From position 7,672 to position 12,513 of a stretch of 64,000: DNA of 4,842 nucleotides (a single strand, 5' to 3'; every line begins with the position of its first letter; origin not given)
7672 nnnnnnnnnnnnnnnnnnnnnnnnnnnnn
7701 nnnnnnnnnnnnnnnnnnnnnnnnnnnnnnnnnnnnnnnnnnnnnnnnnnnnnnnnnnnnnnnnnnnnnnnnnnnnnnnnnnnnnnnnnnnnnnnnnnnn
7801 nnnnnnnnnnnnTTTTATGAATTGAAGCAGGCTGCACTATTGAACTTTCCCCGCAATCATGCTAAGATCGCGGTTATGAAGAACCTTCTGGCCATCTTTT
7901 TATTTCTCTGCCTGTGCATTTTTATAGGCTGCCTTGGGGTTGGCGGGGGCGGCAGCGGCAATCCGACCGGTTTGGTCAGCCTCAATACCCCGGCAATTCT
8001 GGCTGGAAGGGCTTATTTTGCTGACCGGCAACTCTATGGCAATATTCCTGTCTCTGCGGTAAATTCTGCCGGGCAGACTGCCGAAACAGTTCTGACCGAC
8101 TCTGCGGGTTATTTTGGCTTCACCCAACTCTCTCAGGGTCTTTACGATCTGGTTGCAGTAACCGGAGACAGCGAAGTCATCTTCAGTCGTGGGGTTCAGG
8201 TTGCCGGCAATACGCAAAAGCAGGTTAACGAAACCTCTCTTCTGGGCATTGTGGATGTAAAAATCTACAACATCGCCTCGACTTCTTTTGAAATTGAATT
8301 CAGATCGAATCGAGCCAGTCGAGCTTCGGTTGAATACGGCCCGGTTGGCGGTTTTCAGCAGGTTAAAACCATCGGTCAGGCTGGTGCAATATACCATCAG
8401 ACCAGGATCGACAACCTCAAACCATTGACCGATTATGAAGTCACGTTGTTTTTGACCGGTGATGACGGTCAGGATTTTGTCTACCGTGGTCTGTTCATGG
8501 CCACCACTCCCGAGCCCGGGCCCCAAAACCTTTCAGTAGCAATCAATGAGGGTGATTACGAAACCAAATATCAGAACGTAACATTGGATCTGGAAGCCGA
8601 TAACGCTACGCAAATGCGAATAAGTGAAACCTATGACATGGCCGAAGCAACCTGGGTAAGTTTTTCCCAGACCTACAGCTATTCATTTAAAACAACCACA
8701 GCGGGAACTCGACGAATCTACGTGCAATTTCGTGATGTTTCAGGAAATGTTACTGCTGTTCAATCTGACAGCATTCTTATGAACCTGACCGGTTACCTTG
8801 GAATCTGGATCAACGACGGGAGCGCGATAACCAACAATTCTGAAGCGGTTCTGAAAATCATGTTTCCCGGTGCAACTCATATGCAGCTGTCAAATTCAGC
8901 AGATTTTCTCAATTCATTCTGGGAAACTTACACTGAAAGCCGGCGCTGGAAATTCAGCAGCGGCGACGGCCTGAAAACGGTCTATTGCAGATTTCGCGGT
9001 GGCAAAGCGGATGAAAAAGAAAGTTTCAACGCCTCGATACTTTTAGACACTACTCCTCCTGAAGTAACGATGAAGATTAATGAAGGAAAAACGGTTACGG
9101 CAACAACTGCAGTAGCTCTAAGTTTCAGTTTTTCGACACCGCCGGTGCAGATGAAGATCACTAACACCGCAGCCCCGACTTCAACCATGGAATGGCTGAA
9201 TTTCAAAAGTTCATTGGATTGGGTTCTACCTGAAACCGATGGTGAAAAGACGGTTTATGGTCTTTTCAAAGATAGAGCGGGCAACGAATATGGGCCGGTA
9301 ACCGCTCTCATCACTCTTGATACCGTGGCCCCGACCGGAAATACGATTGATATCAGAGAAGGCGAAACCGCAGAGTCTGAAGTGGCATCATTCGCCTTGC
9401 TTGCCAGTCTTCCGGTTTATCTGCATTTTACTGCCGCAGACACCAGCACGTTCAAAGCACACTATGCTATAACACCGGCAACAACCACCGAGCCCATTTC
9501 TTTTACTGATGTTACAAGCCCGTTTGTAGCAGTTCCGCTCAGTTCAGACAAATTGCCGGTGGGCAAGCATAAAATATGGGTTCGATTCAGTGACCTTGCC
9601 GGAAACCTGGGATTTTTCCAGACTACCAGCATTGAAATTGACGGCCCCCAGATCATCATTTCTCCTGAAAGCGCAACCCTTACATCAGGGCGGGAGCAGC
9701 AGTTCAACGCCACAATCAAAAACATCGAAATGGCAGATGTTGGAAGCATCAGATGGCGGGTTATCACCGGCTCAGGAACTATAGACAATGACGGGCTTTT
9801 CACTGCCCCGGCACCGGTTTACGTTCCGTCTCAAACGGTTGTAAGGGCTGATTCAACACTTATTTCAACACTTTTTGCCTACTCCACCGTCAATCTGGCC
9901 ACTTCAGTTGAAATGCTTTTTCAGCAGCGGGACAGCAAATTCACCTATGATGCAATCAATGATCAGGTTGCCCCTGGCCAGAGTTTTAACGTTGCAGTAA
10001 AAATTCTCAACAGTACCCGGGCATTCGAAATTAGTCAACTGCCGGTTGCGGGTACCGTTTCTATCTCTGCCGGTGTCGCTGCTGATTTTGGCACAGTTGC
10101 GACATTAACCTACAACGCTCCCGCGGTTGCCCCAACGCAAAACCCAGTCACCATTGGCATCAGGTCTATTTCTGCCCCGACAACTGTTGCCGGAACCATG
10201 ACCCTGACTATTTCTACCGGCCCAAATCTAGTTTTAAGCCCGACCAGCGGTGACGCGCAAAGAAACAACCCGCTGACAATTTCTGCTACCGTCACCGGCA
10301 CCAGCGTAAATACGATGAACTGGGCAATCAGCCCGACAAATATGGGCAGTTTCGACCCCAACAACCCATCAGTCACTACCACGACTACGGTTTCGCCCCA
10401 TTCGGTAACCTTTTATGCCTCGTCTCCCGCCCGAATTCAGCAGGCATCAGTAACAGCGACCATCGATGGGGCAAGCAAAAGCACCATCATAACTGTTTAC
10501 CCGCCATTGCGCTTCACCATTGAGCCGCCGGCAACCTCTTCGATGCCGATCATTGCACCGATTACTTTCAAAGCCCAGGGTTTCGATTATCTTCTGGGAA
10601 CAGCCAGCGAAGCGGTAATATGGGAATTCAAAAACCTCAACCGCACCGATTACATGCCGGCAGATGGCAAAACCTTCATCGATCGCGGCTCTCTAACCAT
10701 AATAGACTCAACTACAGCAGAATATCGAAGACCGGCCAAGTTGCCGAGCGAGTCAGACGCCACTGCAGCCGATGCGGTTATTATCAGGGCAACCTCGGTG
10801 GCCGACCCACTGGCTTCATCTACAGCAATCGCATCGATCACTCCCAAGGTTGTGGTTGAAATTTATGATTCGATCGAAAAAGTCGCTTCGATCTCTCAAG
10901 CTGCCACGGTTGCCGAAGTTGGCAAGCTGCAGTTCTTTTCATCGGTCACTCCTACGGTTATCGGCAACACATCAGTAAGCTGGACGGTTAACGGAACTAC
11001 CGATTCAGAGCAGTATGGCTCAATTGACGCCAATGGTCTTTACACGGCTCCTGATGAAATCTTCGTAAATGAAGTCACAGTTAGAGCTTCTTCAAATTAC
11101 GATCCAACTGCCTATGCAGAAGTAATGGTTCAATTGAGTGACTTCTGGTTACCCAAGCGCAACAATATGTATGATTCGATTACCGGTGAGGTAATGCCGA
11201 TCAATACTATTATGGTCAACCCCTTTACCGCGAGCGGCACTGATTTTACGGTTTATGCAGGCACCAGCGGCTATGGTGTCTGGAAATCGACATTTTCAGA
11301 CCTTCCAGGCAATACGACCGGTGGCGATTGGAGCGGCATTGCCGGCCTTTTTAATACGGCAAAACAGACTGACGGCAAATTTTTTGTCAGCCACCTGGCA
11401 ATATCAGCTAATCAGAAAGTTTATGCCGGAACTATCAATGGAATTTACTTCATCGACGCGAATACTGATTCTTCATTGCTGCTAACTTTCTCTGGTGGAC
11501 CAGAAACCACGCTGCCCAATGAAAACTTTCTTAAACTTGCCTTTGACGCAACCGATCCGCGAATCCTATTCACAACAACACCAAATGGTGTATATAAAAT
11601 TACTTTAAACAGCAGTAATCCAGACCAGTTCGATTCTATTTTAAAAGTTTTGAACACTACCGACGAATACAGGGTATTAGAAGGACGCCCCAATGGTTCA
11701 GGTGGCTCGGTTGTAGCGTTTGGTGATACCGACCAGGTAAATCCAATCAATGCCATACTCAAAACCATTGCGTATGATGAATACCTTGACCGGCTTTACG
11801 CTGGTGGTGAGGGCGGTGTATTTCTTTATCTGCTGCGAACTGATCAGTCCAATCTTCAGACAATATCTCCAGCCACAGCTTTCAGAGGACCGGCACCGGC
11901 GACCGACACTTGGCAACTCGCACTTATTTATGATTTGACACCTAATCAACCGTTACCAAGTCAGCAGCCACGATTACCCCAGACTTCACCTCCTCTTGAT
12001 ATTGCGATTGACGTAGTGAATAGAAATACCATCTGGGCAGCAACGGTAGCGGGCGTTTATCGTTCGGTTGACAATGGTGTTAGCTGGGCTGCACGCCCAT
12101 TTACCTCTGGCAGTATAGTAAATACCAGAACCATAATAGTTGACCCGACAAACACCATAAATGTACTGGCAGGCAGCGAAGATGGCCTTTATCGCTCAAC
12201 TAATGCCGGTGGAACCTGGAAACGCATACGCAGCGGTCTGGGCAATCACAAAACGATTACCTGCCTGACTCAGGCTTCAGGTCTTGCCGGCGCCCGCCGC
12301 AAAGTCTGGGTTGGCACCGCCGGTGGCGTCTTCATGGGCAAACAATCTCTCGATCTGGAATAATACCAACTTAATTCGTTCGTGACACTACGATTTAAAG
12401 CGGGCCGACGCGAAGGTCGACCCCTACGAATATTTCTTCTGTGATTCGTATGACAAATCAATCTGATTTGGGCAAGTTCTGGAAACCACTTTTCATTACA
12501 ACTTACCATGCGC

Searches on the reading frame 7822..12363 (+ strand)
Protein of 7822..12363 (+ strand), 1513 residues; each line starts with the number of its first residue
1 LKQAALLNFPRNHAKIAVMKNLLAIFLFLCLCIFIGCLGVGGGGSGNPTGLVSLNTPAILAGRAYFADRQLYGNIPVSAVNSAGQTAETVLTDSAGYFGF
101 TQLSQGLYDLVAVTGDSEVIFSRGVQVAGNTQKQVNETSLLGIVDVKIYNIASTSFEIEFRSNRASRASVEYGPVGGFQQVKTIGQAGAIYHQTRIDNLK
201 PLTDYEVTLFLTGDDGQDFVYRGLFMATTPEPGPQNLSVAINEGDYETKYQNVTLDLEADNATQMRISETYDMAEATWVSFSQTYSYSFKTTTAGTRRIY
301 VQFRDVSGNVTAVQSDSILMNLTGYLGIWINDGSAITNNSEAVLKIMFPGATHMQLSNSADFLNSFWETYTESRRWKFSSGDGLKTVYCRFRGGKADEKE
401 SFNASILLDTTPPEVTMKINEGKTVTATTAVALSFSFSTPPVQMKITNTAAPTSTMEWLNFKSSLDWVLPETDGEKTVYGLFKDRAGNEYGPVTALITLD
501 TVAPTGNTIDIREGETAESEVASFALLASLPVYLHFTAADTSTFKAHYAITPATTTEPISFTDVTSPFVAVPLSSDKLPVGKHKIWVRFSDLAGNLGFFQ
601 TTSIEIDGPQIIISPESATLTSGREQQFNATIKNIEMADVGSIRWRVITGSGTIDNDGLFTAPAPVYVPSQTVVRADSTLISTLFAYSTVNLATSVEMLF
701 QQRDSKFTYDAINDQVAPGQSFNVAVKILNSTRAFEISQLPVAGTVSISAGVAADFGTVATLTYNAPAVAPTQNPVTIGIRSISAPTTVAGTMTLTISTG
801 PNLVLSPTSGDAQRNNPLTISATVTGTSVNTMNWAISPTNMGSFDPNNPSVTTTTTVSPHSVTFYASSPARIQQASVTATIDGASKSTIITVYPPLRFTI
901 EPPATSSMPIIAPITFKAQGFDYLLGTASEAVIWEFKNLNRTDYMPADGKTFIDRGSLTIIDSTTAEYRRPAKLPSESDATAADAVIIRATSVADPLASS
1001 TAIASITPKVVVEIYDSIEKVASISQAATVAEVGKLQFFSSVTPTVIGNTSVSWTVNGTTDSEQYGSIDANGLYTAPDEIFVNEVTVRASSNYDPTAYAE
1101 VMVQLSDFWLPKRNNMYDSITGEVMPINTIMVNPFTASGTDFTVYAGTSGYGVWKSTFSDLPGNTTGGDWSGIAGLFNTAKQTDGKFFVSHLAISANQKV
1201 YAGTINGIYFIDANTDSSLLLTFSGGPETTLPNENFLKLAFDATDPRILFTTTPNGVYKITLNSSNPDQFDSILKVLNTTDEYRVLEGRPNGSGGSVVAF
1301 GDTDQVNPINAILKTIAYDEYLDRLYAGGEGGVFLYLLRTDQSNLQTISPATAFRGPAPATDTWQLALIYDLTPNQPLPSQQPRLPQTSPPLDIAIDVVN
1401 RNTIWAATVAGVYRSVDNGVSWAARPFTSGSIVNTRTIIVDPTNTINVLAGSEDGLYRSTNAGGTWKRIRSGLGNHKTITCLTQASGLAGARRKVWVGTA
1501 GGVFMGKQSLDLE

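Call 4: search_protein_families(library=pfam, proteins=[window:7822-12363:+], max_evalue=0.1)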
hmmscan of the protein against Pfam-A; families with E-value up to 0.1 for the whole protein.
window:7822-12363:+ (1513 aa): 6 families
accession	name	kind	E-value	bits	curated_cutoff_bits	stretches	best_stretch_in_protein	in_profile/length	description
PF17210.9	SdrD_B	-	0.0013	19.4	29.7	1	75-126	27-77/112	SdrD B-like domain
PF13620.12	CarboxypepD_reg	-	0.002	18.9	32.3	1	73-135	15-77/82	Carboxypeptidase regulatory-like domain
PF02012.26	BNR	-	0.0085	16.4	27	0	1457-1468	1-12/12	BNR/Asp-box repeat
PF15902.12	Sortilin-Vps10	-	0.009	15.3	33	1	1412-1471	3-62/446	Sortilin, neurotensin receptor 3,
PF14870.12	PSII_BNR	-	0.015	15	27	1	1382-1470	11-98/303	Photosynthesis system II assembly factor YCF48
PF02368.24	Big_2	-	0.017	15.5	22.8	0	610-664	4-58/79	Bacterial Ig-like domain (group 2)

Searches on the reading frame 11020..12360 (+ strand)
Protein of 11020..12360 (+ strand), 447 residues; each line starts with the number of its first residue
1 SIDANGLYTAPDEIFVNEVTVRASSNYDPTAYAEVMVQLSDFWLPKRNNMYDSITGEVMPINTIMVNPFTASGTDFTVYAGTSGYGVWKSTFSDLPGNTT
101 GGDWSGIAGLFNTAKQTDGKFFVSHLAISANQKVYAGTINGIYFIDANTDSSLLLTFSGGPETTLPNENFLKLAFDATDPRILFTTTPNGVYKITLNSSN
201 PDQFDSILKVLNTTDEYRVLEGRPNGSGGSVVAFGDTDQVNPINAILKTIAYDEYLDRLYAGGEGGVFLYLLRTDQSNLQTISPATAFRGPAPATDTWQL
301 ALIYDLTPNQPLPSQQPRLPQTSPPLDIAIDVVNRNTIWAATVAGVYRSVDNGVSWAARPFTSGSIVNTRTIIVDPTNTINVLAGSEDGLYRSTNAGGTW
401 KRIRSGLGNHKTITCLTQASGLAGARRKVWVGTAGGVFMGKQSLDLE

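Call 77: search_solved_structures(query=window:11020-12360:+, max_evalue=1)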
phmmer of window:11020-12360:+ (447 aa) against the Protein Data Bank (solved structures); distinct sequences matched with E-value up to 1: 2.
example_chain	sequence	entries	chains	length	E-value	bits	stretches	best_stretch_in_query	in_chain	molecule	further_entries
3b7f_A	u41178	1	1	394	0.0013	20.8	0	345-407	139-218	Glycosyl hydrolase, BNR repeat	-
8xi2_M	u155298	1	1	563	0.18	13.8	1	66-124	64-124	PPIase cyclophilin-type domain-containing protein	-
